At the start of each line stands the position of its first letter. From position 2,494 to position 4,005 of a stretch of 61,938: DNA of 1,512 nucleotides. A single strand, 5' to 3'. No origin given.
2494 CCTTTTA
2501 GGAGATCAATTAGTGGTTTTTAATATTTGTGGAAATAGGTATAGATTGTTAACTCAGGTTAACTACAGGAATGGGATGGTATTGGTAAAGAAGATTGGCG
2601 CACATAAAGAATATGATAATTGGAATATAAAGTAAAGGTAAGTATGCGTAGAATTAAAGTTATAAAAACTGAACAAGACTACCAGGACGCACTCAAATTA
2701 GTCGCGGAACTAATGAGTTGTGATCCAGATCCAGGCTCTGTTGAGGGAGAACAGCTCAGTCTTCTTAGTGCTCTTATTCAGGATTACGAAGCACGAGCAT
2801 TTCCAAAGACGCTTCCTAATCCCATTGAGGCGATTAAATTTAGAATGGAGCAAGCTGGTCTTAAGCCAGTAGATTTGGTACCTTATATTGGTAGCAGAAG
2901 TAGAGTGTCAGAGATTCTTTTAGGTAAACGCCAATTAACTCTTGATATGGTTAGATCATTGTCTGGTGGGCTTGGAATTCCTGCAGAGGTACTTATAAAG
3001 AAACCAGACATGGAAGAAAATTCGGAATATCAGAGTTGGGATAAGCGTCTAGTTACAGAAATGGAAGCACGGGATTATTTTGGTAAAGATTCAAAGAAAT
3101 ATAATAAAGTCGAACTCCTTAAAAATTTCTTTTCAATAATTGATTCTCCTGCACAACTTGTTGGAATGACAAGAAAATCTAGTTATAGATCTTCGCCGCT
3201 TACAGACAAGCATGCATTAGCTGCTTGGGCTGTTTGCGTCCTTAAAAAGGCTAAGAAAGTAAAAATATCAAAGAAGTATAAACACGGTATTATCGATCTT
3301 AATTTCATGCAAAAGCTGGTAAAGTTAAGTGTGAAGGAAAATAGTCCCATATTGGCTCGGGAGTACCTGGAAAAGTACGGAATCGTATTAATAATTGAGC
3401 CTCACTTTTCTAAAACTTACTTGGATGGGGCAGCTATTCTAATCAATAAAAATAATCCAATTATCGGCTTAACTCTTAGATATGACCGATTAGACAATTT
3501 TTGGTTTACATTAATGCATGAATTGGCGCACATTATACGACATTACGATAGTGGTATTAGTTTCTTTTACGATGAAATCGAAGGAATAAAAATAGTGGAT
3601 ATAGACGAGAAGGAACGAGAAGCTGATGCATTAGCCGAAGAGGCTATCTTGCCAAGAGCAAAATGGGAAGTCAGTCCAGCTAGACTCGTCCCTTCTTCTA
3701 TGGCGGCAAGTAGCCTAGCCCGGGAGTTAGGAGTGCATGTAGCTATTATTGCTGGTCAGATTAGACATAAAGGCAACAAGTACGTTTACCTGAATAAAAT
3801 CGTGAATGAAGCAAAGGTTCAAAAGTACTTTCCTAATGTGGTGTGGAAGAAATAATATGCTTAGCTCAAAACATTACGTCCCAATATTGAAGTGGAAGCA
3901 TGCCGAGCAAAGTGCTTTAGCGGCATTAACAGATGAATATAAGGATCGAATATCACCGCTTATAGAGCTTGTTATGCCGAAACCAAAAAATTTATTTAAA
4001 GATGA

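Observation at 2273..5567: HigB toxin with a HigA-ImmA/IrrE fusion antitoxin, coupled to a Beta-family (sce7725-like) gene and a convergent sce7726/MmcB-like nuclease-fold gene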

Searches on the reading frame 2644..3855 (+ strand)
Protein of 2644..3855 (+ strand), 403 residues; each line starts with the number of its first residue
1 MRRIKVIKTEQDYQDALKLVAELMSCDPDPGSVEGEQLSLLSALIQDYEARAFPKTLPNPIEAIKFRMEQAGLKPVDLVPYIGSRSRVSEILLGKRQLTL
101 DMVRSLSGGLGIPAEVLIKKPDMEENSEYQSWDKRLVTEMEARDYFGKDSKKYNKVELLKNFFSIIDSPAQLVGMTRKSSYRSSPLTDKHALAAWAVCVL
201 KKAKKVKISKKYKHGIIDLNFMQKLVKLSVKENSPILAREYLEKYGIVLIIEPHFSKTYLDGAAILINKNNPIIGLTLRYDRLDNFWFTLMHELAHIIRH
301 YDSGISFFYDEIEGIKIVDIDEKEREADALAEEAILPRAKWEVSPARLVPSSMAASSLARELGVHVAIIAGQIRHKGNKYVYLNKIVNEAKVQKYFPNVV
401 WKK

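Call 3: search_protein_families(library=pfam, proteins=[window:2644-3855:+], max_evalue=0.01)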
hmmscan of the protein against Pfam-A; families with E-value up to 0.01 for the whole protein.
window:2644-3855:+ (403 aa): 2 families
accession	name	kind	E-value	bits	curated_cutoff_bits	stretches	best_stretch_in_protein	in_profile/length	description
PF06114.19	Peptidase_M78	-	1.2e-08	35.2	22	1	244-368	3-117/123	IrrE N-terminal-like domain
PF01381.28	HTH_3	-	0.00078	19.9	23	1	66-116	3-54/55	Helix-turn-helix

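Call 4: search_protein_families(library=ncbifam, proteins=[window:2644-3855:+], max_evalue=0.01)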
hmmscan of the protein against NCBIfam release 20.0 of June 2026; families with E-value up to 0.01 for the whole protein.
window:2644-3855:+ (403 aa): 1 family
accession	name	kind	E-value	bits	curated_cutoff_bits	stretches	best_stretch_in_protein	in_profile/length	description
NF052239.1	antitox_spr1629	equivalog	0.00013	21.2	335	1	223-342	150-257/377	spr1629 family repressor/antitoxin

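Call 5: search_protein_families(library=padloc, proteins=[window:2644-3855:+], max_evalue=0.01)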
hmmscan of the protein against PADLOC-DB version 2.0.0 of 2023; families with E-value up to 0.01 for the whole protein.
window:2644-3855:+ (403 aa): 6 families
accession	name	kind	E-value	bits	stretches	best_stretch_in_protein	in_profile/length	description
PDLC03982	PD-Lambda-2_B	-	1.3e-143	477.2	1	1-398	1-398/402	-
PDLC03945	RmrA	-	4.2e-06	24.2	1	221-342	148-257/394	-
PDLC04141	capP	-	1.5e-05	22.6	1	235-344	21-121/242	capP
PDLC03947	RmrA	-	0.00045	17.2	1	241-341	165-257/383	-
PDLC03944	RmrA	-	0.0023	15.1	1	269-341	182-248/384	-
PDLC02867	DpdF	-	0.0054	13.1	1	103-207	696-799/855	DpdF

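Call 13: find_homologous_proteins(query=window:2644-3855:+, max_evalue=0.00001)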
Query window:2644-3855:+ (403 aa): 6018 proteins with E <= 0.00001 among 8000 candidates; the best 120 are listed.
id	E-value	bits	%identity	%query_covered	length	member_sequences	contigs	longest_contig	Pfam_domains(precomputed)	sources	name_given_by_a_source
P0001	3.4e-263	891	100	100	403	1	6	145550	PF06114.20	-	-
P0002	6.6e-229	778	85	100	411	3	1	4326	PF01381.29,PF06114.20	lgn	-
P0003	3.5e-226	769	83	100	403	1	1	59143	PF01381.29,PF06114.20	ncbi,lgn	-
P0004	1.4e-224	763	85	100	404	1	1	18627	PF01381.29,PF06114.20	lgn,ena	-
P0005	1.3e-223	760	83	100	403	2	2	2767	PF06114.20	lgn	-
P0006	9.2e-223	757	83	100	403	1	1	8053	PF01381.29,PF06114.20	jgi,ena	-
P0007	2.2e-220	750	82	100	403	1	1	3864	PF01381.29,PF06114.20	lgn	-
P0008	2.8e-220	749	83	100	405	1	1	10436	PF06114.20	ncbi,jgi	-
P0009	4.7e-220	749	83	100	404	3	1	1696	PF06114.20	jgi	jgi:HTH-type transcriptional regulator/antitoxin HigA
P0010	4.2e-218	742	81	100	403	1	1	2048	PF01381.29,PF06114.20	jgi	-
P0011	2.1e-217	740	84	100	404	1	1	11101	PF06114.20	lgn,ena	-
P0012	6.8e-217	738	81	100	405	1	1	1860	PF01381.29,PF06114.20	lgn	-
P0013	2.1e-216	736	81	100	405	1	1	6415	PF01381.29,PF06114.20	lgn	-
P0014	7.6e-216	735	81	100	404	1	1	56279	PF06114.20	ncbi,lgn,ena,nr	ncbi:MAG: ImmA/IrrE family metallo-endopeptidase [Candidatus Scalindua sediminis]|nr:ImmA/IrrE famil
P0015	1.0e-215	734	80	100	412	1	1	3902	PF06114.20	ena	-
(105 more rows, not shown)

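Call 17: search_dna_similar(query=window:2644-3855:+, collection=plasmids, mode=protein, max_rows=25, rows=spread)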
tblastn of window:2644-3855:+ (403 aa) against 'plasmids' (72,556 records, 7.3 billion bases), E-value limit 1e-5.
Records with a match: 1599; places in all: 1615; records where one place covers at least 80% of the query: 9.
Best place of each record, by identity: <60% 1599.
By first word of the organism name: Klebsiella 954; Serratia 81; Piscirickettsia 79; Escherichia 65; Sinorhizobium 59; Enterobacter 33; Vibrio 27; Providencia 26; Salmonella 24; Agrobacterium 20; and 90 more.
By predicted mobility (MOB-suite, as given by PLSDB): conjugative 1150; non-mobilizable 329; mobilizable 120.
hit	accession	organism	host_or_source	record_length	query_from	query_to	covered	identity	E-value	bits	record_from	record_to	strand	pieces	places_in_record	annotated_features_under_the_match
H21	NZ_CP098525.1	Pseudoalteromonas sp. KG3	whole organism,Cheese rind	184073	1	396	98%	41.7%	7e-79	272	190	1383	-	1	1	ImmA/IrrE family metallo-endopeptidase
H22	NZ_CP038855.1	Pantoea vagans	eucalyptus,bacteria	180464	3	118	29%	50.0%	3e-23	109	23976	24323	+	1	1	transcriptional regulator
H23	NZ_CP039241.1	Piscirickettsia salmonis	Salmo salar,cell culture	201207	3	134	33%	43.2%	2e-20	100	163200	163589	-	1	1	helix-turn-helix domain-containing protein | type II toxin-antitoxin system HigB family toxin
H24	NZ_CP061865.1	Photobacterium damselae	Seriola lalandi,cell culture,caudal ...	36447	4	119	29%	47.4%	9e-24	111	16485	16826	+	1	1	DNA-binding protein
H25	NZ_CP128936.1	Escherichia coli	-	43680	1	118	29%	45.8%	7e-22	105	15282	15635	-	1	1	transcriptional regulator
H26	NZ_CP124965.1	Agrobacterium tumefaciens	lilac,cell culture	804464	1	119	30%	39.5%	3e-16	89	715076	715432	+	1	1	type II toxin-antitoxin system HigA family antitoxin | type II toxin-antitoxin system HigB family toxin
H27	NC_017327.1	Sinorhizobium meliloti SM11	-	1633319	1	118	29%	35.6%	8e-14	81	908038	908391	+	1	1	none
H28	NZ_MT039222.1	Serratia proteamaculans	-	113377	8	118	28%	35.3%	3e-7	61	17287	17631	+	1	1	helix-turn-helix domain-containing protein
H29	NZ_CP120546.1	Providencia sp. PROV024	swine,pig manure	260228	9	118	27%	34.7%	6e-7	59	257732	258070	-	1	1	helix-turn-helix domain-containing protein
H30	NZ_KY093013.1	Klebsiella aerogenes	-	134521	9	118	27%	34.2%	8e-7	59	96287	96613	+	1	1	helix-turn-helix domain-containing protein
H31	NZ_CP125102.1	Klebsiella pneumoniae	-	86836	9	118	27%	33.9%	2e-7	61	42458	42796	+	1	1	helix-turn-helix domain-containing protein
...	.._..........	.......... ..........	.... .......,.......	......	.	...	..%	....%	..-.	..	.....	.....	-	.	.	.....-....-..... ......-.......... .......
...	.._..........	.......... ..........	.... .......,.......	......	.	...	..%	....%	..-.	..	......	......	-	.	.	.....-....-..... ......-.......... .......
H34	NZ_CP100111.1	Klebsiella pneumoniae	Homo sapiens,sputum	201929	9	118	27%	33.9%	2e-7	61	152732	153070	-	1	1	helix-turn-helix domain-containing protein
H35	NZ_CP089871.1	Klebsiella pneumoniae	Milk,pure culture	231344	9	118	27%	33.9%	2e-7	61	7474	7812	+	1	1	helix-turn-helix domain-containing protein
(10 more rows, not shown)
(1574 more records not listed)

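Call 19: get_annotated_region(hit=H21, flank=5000)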
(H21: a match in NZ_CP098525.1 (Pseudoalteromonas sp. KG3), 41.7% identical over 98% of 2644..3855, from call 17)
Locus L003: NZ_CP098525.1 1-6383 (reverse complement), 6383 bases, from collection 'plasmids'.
description: Pseudoalteromonas sp. KG3 plasmid pPsKG3_1, complete sequence
organism: Pseudoalteromonas sp. KG3 (NCBI taxid 2951137)
taxonomy: Bacteria; Pseudomonadota; Gammaproteobacteria; Alteromonadales; Pseudoalteromonadaceae; Pseudoalteromonas; Pseudoalteromonas sp. KG3
host: -; source: whole organism,Cheese rind; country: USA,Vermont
typing (MOB-suite, as given by PLSDB): non-mobilizable; replicon rep_cluster_537
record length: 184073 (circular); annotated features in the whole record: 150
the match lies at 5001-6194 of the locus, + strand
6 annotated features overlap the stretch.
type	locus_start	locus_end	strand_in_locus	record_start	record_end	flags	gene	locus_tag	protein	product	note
CDS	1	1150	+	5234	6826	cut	-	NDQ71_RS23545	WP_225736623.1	restriction endonuclease subunit S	GO:0006304 - DNA modification [Evidence IEA]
CDS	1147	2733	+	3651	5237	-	-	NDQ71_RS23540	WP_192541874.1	AAA family ATPase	-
CDS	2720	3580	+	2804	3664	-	-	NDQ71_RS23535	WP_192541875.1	hypothetical protein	-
CDS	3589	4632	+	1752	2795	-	-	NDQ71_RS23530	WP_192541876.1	restriction endonuclease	GO:0009307 - DNA restriction-modification system [Evidence IEA]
CDS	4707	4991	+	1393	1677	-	-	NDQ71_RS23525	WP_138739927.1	type II toxin-antitoxin system HigB family toxin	-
CDS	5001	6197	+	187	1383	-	-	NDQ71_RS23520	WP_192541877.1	ImmA/IrrE family metallo-endopeptidase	-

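Call 32: find_related_loci(query=window:2644-3855:+, collection=viral_contigs, flank=5000)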
Query window:2644-3855:+ (403 aa) in viral_contigs; peptide patterns used: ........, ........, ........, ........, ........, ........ (x = any residue, [..] = any of these).
13 stretches matched a pattern; 7 encode a relative of the query (tblastn E <= 1e-3); 7 distinct loci.
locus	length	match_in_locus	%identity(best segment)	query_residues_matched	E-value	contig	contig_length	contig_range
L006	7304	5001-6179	39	5-396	8e-87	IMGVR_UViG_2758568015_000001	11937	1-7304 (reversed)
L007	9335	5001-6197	40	2-396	2e-79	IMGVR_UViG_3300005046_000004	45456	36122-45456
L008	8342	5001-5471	41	229-389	2e-29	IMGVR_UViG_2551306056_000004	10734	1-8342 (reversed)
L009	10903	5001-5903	29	88-377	2e-27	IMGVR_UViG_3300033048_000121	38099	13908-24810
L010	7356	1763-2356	32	181-380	2e-27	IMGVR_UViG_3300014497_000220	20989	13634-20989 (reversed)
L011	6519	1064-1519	35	240-394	4e-27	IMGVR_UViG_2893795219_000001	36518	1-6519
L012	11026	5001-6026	27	41-377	2e-21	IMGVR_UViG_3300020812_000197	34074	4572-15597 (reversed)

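Call 36: search_protein_representatives(protein=window:2644-3855:+)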
Query: 403 residues. Proteins with E-value up to 0.001 (for the whole library): 8197; up to 1e-10: 3365; up to 1e-30: 501. The best 150 are listed.
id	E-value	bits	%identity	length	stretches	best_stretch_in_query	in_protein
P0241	2.2e-133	461.6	55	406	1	3-402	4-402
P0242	3.2e-113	395.2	50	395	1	4-396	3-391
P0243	1.8e-108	379.5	48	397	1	2-397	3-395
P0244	3.1e-106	372.2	49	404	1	1-396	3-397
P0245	9.9e-105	367.3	46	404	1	4-397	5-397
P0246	4.1e-104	365.2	47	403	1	3-402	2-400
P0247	1.1e-102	360.5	47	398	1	4-398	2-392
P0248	4.2e-102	358.6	68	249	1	1-247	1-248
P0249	9.5e-99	347.6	45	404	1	4-401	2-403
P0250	1.9e-98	346.6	45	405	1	4-402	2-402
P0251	2.6e-97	342.9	45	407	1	4-396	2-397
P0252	3.6e-95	335.8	47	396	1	5-402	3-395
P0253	9.3e-95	334.4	44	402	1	4-403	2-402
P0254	1.9e-94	333.4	45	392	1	5-396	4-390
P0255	2.6e-94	333.0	44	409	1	3-398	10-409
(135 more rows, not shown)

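Call 40: find_related_loci(query=A2, collection=genome_contigs, flank=6000)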
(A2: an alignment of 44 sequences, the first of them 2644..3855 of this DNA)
Query A2 (403 aa) in genome_contigs; peptide patterns used: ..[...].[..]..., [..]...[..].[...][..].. (x = any residue, [..] = any of these).
600 stretches matched a pattern (row limit reached: there are more); 584 encode a relative of the query (tblastn E <= 1e-3); the best 80 are kept; 80 distinct loci.
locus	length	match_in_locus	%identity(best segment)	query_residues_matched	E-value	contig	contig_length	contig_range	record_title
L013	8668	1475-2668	66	1-396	9e-171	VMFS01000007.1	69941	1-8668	MAG: Parcubacteria group bacterium Gr01-1014_30 G01um101430_scaffold_403, whole genome shotgun sequence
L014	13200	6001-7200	59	4-403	7e-155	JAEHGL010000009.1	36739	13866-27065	Candidatus Komeilibacteria bacterium S5_K13 S5_K13__9, whole genome shotgun sequence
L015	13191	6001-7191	56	1-396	2e-143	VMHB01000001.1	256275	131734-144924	MAG: Parcubacteria group bacterium Greene0714_7 Greene07147_scaffold_73, whole genome shotgun sequence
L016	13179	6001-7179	52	4-396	1e-132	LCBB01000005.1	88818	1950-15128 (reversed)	MAG: candidate division WWE3 bacterium GW2011_GWC2_41_23 UU55_C0005, whole genome shotgun sequence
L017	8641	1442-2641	52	3-403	3e-122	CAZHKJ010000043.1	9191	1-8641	MAG TPA_asm: uncultured Candidatus Peribacteria bacterium isolate SRP286056_co1_480 genome assembly, contig: NODE_9931_l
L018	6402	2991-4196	47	5-402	2e-113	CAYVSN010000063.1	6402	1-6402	MAG TPA_asm: uncultured Dehalococcoidales bacterium isolate SRP239594_co1_134 genome assembly, contig: NODE_8080_length_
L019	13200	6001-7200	54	1-402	2e-144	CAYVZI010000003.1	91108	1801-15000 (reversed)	MAG TPA_asm: uncultured Candidatus Saccharibacteria bacterium isolate SRP285395_co1_336 genome assembly, contig: NODE_24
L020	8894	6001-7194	43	4-401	1e-103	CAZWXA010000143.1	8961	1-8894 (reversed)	MAG TPA_asm: uncultured bacterium isolate SRP119689_co1_6 genome assembly, contig: NODE_12241_length_8961_cov_6.435886,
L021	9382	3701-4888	43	6-399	3e-102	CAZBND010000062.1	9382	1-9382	MAG TPA_asm: uncultured Planctomycetota bacterium isolate binchicken_co334_194 genome assembly, contig: NODE_13707_lengt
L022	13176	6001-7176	48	5-399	2e-100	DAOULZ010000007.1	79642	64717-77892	MAG TPA_asm: Dehalococcoidales bacterium isolate W31_71 k127_155598, whole genome shotgun sequence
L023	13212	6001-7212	42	2-403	9e-99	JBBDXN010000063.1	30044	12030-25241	MAG: Candidatus Rokuibacteriota bacterium isolate LejiaD_70_14 Lejia_D_2496_length_30044_cov_8, whole genome shotgun seq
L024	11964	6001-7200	44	5-399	1e-98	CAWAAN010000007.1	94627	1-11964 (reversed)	MAG: uncultured delta proteobacterium isolate MFD01721.bin.2.15 genome assembly, contig: contig_21697, whole genome shot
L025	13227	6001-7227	42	1-399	3e-98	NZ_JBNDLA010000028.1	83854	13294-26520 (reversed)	Bradyrhizobium sp. I1.14.4 Ga0500254_28, whole genome shotgun sequence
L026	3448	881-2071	43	5-396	9e-100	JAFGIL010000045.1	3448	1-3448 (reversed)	MAG: Endomicrobiales bacterium isolate Zod_Metabat.202 k87_8710363, whole genome shotgun sequence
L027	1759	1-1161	44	13-401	5e-104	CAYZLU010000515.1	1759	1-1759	MAG TPA_asm: uncultured Planctomycetales bacterium isolate binchicken_co241_372 genome assembly, contig: NODE_120617_len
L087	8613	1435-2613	41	5-396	7e-83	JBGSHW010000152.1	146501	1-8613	MAG: Pirellulaceae bacterium isolate JTS-AC114 k141_4191383, whole genome shotgun sequence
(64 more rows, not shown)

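Call 69: search_protein_families(library=pfam, proteins=[L010:877-1563:+, L008:3961-4647:+, L010:1556-2422:+, L008:4647-5504:+], max_evalue=1)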
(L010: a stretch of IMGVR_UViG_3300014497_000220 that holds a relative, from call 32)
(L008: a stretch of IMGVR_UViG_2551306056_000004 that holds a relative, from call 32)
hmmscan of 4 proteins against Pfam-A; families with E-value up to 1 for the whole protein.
L010:877-1563:+ (228 aa): 0 families

L008:3961-4647:+ (228 aa): 3 families
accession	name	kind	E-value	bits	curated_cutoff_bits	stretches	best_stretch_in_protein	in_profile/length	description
PF13673.13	Acetyltransf_10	-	3.9e-05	24.1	23.6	1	157-203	64-110/128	Acetyltransferase (GNAT) domain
PF00583.31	Acetyltransf_1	-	0.00039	21.1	20.7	1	90-199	18-115/116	Acetyltransferase (GNAT) family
PF13508.13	Acetyltransf_7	-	0.047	14.5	27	1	159-199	43-81/84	Acetyltransferase (GNAT) domain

L010:1556-2422:+ (288 aa): 4 families
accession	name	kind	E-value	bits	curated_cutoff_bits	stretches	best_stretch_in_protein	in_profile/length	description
PF06114.19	Peptidase_M78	-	1.4e-07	31.8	22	1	146-238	13-101/123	IrrE N-terminal-like domain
PF04005.17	Hus1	-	0.032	13.8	27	1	17-263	67-265/288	Hus1-like protein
PF18818.7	MPTase-PolyVal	-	0.11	13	27.5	1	170-219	37-86/126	Zincin-like metallopeptidase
PF12934.12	FTO_CTD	-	0.12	12.6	27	1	170-238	63-132/170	FTO C-terminal domain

L008:4647-5504:+ (285 aa): 2 families
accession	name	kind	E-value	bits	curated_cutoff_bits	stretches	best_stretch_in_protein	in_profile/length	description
PF06114.19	Peptidase_M78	-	2.1e-11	44.1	22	1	143-238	14-104/123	IrrE N-terminal-like domain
PF18818.7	MPTase-PolyVal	-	0.13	12.8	27.5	1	148-222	21-96/126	Zincin-like metallopeptidase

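Call 70: search_protein_families(library=ncbifam, proteins=[L173:5592-6719:+, L010:877-1563:+], max_evalue=10)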
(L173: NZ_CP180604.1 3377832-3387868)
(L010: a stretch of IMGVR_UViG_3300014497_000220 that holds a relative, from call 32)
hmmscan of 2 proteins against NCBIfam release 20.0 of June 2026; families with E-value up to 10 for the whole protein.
L173:5592-6719:+ (375 aa): 0 families

L010:877-1563:+ (228 aa): 0 families

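Call 72: search_solved_structures(query=A2, max_evalue=0.01, show_alignments=3)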
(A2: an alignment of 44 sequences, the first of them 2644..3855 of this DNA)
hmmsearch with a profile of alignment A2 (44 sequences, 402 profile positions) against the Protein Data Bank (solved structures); distinct sequences matched with E-value up to 0.01: 4.
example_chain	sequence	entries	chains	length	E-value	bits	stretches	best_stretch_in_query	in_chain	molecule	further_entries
5ycl_A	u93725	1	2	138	7.1e-16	61.6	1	6-117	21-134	Antitoxin HigA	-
5ifg_B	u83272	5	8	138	1e-15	61.1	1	6-117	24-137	Antitoxin HigA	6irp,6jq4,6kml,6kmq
9vzy_A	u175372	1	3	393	0.00034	23.2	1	289-349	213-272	HTH cro/C1-type domain-containing protein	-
7t5t_A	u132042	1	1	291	0.0011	21.5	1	289-346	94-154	CapP toxin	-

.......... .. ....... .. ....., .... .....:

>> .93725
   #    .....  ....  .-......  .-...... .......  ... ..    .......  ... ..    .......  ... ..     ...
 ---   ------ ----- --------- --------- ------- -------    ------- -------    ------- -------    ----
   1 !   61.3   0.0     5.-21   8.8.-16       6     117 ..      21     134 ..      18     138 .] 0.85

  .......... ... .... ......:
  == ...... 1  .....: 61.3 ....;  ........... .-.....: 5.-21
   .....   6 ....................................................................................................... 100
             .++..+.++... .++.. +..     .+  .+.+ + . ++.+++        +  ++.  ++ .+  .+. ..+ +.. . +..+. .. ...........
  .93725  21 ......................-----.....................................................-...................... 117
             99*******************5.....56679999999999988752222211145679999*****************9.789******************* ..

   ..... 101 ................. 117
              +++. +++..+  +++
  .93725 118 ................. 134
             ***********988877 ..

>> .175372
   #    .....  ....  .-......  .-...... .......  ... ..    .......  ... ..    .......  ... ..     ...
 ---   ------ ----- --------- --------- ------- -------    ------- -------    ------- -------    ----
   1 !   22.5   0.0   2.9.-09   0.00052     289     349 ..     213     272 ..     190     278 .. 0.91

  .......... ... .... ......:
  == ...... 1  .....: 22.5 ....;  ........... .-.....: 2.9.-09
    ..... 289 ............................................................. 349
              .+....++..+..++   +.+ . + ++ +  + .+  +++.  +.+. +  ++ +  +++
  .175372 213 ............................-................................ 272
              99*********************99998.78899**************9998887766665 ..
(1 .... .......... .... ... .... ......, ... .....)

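Call 98: search_protein_families(library=pfam, proteins=[L087:2650-5643:+], max_evalue=0.001)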
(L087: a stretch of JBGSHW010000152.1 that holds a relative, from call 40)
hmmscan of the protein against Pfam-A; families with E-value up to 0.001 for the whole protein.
L087:2650-5643:+ (998 aa): 5 families
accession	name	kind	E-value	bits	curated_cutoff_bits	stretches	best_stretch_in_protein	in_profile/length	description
PF18766.7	SWI2_SNF2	-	7.3e-27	94.9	26.7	1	301-539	1-202/221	SWI2/SNF2 ATPase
PF04313.20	HSDR_N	-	1.2e-17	64.9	25.1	1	110-232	79-197/198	Type I restriction enzyme R protein N terminus (HSDR_N)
PF04851.21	ResIII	-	1.8e-14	54.4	22.5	1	298-484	4-163/164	Type III restriction enzyme, res subunit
PF22679.2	T1R_D3-like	-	4.2e-14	53.7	27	1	650-717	87-158/158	Type I restriction enzyme subunit R domain 3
PF00270.35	DEAD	-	8.9e-08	32.5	26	1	319-490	14-166/167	DEAD/DEAH box helicase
